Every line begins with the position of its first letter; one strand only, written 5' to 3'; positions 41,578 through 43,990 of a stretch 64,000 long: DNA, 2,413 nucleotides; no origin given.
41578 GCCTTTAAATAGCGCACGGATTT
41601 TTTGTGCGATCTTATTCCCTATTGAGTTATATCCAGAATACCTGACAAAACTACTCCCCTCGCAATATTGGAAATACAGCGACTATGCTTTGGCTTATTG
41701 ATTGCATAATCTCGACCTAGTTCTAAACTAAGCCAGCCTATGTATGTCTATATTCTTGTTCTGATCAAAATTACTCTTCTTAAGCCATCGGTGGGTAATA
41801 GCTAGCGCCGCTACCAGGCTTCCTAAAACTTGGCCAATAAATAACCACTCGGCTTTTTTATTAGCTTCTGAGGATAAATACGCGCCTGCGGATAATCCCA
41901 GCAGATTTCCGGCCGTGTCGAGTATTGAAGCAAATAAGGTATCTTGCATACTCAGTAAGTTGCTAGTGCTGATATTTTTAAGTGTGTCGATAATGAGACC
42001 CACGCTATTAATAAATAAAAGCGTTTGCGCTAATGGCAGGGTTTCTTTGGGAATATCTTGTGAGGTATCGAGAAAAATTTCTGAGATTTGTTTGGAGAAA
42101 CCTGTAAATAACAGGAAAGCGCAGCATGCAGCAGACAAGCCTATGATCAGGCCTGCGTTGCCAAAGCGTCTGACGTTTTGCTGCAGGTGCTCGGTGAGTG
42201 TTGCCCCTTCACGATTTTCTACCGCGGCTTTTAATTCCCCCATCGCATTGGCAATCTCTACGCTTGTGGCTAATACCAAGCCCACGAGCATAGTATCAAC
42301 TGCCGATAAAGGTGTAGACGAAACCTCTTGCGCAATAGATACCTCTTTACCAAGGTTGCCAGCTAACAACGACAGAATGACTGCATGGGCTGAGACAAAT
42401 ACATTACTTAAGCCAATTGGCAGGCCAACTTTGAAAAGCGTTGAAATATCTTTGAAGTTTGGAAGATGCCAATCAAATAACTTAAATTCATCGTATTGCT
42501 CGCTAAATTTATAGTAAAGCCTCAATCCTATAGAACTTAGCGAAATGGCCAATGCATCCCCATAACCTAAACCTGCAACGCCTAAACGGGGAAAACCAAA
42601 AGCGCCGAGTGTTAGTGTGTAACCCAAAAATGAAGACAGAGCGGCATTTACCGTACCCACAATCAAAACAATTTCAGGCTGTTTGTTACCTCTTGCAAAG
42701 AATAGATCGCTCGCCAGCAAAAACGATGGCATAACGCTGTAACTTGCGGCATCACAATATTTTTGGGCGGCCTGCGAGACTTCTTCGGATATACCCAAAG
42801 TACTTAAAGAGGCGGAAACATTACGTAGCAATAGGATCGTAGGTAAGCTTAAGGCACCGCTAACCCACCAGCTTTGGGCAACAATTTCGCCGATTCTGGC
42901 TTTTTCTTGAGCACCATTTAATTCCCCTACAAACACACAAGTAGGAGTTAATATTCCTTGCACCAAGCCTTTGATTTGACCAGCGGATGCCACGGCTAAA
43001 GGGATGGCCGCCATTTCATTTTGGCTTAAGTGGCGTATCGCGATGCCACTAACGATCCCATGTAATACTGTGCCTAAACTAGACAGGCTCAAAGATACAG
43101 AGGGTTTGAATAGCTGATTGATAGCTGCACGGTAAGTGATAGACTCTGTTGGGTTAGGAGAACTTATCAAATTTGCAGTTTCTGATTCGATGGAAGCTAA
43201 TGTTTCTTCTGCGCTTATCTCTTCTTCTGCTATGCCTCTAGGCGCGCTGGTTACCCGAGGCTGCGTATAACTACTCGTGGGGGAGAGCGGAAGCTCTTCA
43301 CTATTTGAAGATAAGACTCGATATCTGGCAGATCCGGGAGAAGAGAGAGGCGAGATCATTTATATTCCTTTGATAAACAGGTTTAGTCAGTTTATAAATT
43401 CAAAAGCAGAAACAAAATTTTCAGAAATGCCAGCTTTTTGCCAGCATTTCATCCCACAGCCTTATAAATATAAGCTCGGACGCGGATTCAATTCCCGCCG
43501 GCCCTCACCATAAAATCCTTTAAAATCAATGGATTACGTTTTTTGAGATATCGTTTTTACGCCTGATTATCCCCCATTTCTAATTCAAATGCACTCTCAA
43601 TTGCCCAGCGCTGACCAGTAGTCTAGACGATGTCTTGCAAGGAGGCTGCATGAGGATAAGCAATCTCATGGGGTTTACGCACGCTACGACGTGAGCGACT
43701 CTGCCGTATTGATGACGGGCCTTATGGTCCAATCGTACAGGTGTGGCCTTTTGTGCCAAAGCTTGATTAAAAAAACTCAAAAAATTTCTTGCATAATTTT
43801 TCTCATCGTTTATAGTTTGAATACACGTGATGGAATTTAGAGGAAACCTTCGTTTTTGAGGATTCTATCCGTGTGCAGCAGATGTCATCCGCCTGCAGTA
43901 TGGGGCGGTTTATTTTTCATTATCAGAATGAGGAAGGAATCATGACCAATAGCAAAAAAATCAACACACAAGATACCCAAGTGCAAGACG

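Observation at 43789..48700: Complete lasso-peptide (RiPP) cluster A1-A2-B-C-D in a low-GC island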

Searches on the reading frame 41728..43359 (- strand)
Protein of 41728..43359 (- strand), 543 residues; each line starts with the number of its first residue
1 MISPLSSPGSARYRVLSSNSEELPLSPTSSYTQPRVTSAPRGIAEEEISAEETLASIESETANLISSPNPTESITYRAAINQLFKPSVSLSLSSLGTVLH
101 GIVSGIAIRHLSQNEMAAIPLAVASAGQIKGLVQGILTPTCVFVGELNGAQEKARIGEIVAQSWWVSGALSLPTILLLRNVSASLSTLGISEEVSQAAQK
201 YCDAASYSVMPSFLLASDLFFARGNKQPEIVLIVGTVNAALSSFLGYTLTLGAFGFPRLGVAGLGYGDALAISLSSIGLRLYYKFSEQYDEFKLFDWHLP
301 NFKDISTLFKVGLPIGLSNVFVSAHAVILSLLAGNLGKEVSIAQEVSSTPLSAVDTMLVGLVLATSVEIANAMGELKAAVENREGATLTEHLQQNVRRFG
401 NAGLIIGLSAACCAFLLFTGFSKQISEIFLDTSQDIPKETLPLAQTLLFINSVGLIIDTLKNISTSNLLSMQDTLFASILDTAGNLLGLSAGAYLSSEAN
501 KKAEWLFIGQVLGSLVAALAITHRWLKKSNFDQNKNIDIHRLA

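Call 3: search_protein_families(library=pfam, proteins=[window:41728-43359:-], max_evalue=0.01)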
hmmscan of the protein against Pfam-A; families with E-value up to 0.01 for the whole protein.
window:41728-43359:- (543 aa): 1 family
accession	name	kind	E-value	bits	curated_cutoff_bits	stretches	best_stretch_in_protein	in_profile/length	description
PF01554.23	MatE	-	6.9e-15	55.5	24.9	1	92-247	4-160/161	MatE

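Call 4: search_protein_families(library=ncbifam, proteins=[window:41728-43359:-], max_evalue=0.01)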
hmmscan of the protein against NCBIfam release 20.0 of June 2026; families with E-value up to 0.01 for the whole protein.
window:41728-43359:- (543 aa): 5 families
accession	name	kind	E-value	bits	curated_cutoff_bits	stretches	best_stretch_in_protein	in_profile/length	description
TIGR00797.1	matE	subfamily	2.1e-32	112.5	147.4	1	94-376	6-284/396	MATE family efflux transporter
NF001214.0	PRK00187.1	equivalog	2.8e-23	82.6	449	1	94-525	23-441/464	NorM family multidrug efflux MATE transporter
NF000263.1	MATE_multi_NorM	equivalog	4.7e-14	52.6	950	1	90-372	27-311/459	multidrug efflux MATE transporter NorM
NF052396.1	MATE_WgkD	equivalog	0.0019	17.3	510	1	189-277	113-201/428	tryglysin-associated MATE efflux transporter WgkD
NF041801.1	MATE_SolL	equivalog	0.0059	15.4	780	0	306-375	20-89/458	solanimycin export family MATE transporter SolL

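Call 61: find_homologous_proteins(query=window:41728-43359:-, max_evalue=0.00001)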
Query window:41728-43359:- (543 aa): 18 proteins with E <= 0.00001 among 8000 candidates.
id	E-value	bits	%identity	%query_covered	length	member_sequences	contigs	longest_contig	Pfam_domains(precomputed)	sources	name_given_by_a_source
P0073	0.0e+0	1137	99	100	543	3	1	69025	PF01554.24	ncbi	-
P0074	0.0e+0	1019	89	100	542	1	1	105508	PF01554.24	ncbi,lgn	-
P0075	1.2e-290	983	86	100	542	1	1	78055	PF01554.24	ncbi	-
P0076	6.5e-259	878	78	100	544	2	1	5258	PF01554.24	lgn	-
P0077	2.8e-245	833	73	100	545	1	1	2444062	PF01554.24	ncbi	-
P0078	7.6e-229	779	71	100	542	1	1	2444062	PF01554.24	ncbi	-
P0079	3.1e-228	777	72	97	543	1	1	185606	PF01554.24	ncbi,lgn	-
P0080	8.8e-218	742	67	99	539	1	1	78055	PF01554.24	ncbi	-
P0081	2.0e-204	698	66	98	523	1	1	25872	PF01554.24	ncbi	-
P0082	8.8e-189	647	60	100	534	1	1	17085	PF01554.24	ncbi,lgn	-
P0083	2.9e-169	582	75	67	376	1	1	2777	PF01554.24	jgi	jgi:MATE family multidrug resistance protein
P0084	7.1e-15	73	23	86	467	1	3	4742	PF01554.24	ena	-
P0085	2.8e-14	71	25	67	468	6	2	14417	PF01554.24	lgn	-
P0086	2.2e-10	58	23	68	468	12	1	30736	PF01554.24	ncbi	ncbi:MAG: MATE family efflux transporter [Mesorhizobium sp.]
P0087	4.2e-10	57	23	68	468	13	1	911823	PF01554.24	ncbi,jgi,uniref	ncbi:MATE family efflux transporter [Aquamicrobium soli]|jgi:MATE family multidrug resistance protei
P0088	1.1e-7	49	24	58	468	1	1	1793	PF01554.24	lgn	-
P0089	3.4e-7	48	22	64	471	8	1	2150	PF01554.24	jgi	jgi:MATE family multidrug resistance protein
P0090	9.8e-6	43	23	64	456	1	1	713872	PF01554.24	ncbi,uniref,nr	ncbi:MATE family efflux transporter [uncultured Roseobacter sp.]|uniref:MATE family efflux transport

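Call 62: find_encoding_contigs(protein=P0073, flank=9000, max_places=2)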
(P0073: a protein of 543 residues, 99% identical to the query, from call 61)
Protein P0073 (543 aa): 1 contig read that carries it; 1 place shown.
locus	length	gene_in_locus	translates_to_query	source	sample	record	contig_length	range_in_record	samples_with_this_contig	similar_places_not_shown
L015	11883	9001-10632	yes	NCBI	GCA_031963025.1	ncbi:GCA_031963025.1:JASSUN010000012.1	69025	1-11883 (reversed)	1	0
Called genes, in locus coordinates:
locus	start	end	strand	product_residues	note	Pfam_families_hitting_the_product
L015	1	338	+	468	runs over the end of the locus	PF00206:Lyase_1, PF14698:ASL_C2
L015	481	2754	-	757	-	PF03709:OKR_DC_1_N, PF01276:OKR_DC_1, PF03711:OKR_DC_1_C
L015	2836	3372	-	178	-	PF22769:DCD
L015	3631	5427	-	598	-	PF00664:ABC_membrane, PF02463:SMC_N (faint), PF00005:ABC_tran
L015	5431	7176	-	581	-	PF00733:Asn_synthase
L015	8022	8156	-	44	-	PF19392:DUF5967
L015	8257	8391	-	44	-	PF19392:DUF5967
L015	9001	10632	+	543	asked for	PF01554:MatE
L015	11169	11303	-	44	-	PF19392:DUF5967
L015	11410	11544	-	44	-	PF19392:DUF5967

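Call 63: find_encoding_contigs(protein=P0074, flank=6000, max_places=2)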
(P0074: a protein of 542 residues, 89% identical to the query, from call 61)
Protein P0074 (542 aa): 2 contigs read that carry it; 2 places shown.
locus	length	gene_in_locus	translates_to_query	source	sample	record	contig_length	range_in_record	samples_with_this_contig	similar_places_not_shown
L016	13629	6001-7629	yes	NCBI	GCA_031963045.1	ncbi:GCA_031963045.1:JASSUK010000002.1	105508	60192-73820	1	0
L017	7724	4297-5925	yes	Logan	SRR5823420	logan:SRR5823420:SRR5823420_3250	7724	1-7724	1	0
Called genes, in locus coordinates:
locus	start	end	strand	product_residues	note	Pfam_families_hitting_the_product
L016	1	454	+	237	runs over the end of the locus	PF01256:Carb_kinase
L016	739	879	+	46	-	PF19392:DUF5967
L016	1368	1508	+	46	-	PF19392:DUF5967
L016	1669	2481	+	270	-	PF13471:Transglut_core3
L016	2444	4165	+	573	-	PF00733:Asn_synthase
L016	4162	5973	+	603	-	PF00664:ABC_membrane, PF00005:ABC_tran, PF02463:SMC_N (faint)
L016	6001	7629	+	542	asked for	PF01554:MatE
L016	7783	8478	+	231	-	PF04239:DUF421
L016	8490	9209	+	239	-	PF04239:DUF421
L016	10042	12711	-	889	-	PF00109:ketoacyl-synt, PF02801:Ketoacyl-synt_C, PF16197:KAsynt_C_assoc, PF22336:RhiE-like_linker (weak), PF22621:CurL-like_PKS_C, PF00698:Acyl_transf_1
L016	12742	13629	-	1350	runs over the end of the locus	PF00501:AMP-binding, PF21394:Beta-ketacyl_N, PF00106:adh_short, PF08659:KR, PF13561:adh_short_C2 (weak), PF00550:PP-binding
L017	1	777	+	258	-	?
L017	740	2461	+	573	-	PF00733:Asn_synthase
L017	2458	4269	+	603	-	PF00664:ABC_membrane, PF00005:ABC_tran, PF02463:SMC_N (faint)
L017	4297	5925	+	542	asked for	PF01554:MatE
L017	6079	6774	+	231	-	PF04239:DUF421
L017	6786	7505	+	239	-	PF04239:DUF421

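Call 66: find_encoding_contigs(protein=P0077, flank=7000, max_places=1)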
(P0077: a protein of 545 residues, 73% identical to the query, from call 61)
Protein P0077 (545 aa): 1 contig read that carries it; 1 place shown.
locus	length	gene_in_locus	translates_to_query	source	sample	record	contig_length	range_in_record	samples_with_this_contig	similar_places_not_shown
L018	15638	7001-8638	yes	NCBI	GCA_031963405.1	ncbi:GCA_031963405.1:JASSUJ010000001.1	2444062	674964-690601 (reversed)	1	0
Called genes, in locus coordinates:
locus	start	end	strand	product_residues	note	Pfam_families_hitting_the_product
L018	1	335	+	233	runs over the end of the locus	PF04239:DUF421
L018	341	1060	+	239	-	PF04239:DUF421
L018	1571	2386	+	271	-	-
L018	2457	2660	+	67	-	-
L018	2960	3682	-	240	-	PF17837:4PPT_N, PF01648:ACPS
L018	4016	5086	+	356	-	PF00355:Rieske, PF00848:Ring_hydroxyl_A (faint), PF19112:VanA_C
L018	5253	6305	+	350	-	PF00355:Rieske, PF19112:VanA_C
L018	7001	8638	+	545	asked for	PF01554:MatE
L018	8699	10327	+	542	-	PF01554:MatE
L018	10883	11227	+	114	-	PF12844:HTH_19, PF13560:HTH_31, PF01381:HTH_3 (weak)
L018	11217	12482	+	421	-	PF07804:HipA_C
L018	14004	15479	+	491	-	PF00270:DEAD, PF04851:ResIII (weak), PF00271:Helicase_C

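Call 67: find_encoding_contigs(protein=P0078, flank=7000, max_places=1)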
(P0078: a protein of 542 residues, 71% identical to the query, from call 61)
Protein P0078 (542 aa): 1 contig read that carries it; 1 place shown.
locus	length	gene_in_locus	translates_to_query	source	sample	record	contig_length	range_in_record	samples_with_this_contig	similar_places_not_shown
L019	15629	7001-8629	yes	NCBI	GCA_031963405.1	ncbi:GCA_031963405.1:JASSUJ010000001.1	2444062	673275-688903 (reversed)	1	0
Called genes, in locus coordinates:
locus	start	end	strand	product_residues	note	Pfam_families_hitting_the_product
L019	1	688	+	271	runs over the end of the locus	-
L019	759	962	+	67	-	-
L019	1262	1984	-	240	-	PF17837:4PPT_N, PF01648:ACPS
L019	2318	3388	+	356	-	PF00355:Rieske, PF00848:Ring_hydroxyl_A (faint), PF19112:VanA_C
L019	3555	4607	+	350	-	PF00355:Rieske, PF19112:VanA_C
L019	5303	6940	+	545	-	PF01554:MatE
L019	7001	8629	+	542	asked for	PF01554:MatE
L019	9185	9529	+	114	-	PF12844:HTH_19, PF13560:HTH_31, PF01381:HTH_3 (weak)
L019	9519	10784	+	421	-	PF07804:HipA_C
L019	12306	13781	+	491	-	PF00270:DEAD, PF04851:ResIII (weak), PF00271:Helicase_C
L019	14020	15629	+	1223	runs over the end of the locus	PF02811:PHP, PF07733:DNA_pol3_alpha, PF17657:DNA_pol3_finger, PF14579:HHH_6, PF01336:tRNA_anti-codon (weak), PF20914:DNA_pol_IIIA_C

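Call 68: find_encoding_contigs(protein=P0075, flank=7000, max_places=1)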
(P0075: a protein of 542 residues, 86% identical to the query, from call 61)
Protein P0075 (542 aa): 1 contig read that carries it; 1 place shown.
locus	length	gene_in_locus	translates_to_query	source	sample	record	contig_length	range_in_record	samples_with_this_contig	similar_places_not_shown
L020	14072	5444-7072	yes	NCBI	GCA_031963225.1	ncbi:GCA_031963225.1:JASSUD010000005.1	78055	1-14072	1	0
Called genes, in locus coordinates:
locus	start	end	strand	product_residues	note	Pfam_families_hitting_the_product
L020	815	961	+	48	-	PF19392:DUF5967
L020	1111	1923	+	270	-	PF13471:Transglut_core3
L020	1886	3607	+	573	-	PF00733:Asn_synthase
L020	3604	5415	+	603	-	PF00664:ABC_membrane, PF00005:ABC_tran, PF02463:SMC_N (weak)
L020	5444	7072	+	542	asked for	PF01554:MatE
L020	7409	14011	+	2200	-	PF25767:ARM_TBCD_2nd (faint), PF00931:NB-ARC (weak), PF05729:NACHT, PF23238:DUF7068, PF13646:HEAT_2, PF00514:Arm (faint), PF13646:HEAT_2, PF13646:HEAT_2, +7 more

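Call 87: find_encoding_contigs(protein=P0079, flank=8000, max_places=1)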
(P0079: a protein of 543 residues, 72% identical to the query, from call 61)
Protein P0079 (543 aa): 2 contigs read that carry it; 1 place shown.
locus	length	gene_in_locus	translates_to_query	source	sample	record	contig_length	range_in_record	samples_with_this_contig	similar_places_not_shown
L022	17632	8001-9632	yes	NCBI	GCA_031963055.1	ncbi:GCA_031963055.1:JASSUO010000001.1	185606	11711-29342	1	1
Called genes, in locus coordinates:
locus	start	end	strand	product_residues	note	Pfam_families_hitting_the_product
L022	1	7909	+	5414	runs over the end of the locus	PF00501:AMP-binding, PF00550:PP-binding, PF13193:AMP-binding_C, PF00668:Condensation, PF00501:AMP-binding, PF13193:AMP-binding_C, PF00550:PP-binding, PF00668:Condensation, +14 more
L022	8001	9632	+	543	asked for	PF01554:MatE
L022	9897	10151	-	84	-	PF13310:Virulence_RhuM, PF02661:Fic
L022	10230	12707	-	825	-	PF02518:HATPase_c, PF00204:DNA_gyraseB, PF01751:Toprim, PF21249:GyrB_hook, PF18053:GyrB_insert, PF00986:DNA_gyraseB_C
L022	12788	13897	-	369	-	PF00712:DNA_pol3_beta, PF02767:DNA_pol3_beta_2, PF02768:DNA_pol3_beta_3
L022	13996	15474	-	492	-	PF11638:DnaA_N, PF01695:IstB_IS21, PF00308:Bac_DnaA, PF00004:AAA (weak), PF22688:Hda_lid (weak), PF08299:Bac_DnaA_C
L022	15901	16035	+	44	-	PF00468:Ribosomal_L34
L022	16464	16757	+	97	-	PF01809:YidD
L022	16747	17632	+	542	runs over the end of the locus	PF14849:YidC_periplas, PF02096:60KD_IMP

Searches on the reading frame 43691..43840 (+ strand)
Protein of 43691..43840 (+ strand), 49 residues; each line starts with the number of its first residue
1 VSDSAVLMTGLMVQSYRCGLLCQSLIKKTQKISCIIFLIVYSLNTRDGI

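Call 50: search_protein_families(library=pfam, proteins=[window:43691-43840:+], max_evalue=1)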
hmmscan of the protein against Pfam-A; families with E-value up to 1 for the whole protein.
window:43691-43840:+ (49 aa): 0 families
